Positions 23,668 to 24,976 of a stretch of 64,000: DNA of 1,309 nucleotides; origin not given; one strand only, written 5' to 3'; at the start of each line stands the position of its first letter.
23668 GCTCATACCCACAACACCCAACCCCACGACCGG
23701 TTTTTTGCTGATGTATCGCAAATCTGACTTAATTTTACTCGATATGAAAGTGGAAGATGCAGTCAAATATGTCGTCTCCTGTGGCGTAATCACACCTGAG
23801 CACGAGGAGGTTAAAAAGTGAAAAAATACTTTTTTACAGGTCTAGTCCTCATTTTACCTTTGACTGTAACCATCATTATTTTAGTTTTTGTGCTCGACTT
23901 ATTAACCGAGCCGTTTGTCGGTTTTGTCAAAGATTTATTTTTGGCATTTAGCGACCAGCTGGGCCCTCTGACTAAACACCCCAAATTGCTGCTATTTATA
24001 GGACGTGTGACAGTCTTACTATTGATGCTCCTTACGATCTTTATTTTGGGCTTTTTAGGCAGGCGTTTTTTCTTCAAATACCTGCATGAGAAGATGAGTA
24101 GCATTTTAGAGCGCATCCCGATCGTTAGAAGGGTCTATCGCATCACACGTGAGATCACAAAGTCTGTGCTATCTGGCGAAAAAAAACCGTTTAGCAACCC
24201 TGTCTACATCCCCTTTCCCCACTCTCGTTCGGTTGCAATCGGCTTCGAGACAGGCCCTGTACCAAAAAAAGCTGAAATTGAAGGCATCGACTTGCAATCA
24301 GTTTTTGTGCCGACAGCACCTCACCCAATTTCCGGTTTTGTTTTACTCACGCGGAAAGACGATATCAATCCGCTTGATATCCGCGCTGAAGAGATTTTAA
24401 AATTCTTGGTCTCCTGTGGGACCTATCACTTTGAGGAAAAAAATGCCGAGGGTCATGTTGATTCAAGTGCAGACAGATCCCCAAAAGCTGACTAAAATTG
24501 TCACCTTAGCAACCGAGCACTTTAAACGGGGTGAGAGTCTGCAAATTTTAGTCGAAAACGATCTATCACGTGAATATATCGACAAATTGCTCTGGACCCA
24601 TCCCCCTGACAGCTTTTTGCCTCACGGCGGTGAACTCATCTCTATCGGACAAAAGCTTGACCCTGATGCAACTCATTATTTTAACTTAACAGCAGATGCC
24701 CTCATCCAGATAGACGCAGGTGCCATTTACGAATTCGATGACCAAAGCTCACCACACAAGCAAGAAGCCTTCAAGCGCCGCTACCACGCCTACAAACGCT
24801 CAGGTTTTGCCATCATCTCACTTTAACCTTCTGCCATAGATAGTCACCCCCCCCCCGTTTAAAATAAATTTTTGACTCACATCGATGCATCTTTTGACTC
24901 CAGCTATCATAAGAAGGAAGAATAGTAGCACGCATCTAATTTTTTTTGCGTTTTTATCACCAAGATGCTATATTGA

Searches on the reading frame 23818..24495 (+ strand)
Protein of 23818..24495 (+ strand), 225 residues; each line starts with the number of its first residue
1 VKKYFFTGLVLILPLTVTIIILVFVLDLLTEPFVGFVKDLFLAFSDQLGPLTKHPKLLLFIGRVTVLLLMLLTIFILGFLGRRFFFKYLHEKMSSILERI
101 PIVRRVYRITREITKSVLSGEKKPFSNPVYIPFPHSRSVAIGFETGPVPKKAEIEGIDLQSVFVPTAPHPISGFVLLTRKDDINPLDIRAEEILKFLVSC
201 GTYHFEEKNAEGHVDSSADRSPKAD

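Call 44: search_protein_families(library=pfam, proteins=[window:23818-24495:+], max_evalue=0.0001)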
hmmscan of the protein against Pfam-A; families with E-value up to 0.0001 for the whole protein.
window:23818-24495:+ (225 aa): 1 family
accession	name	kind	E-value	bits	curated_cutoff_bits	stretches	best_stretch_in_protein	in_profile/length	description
PF04367.18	DUF502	-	8.3e-23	80.8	23.8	1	68-172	1-107/107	Protein of unknown function (DUF502)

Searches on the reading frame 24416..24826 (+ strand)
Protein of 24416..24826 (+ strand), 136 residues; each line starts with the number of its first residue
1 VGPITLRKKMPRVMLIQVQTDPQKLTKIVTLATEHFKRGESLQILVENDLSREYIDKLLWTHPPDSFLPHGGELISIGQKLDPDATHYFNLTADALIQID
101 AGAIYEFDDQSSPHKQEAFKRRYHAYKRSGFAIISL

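Call 85: search_protein_families(library=pfam, proteins=[window:24416-24826:+], max_evalue=0.0001)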
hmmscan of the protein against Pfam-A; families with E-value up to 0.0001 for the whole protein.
window:24416-24826:+ (136 aa): 1 family
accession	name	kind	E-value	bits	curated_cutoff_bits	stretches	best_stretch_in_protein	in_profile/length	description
PF04364.18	DNA_pol3_chi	-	1.2e-14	55.1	25.4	1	10-133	1-134/135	DNA polymerase III chi subunit, HolC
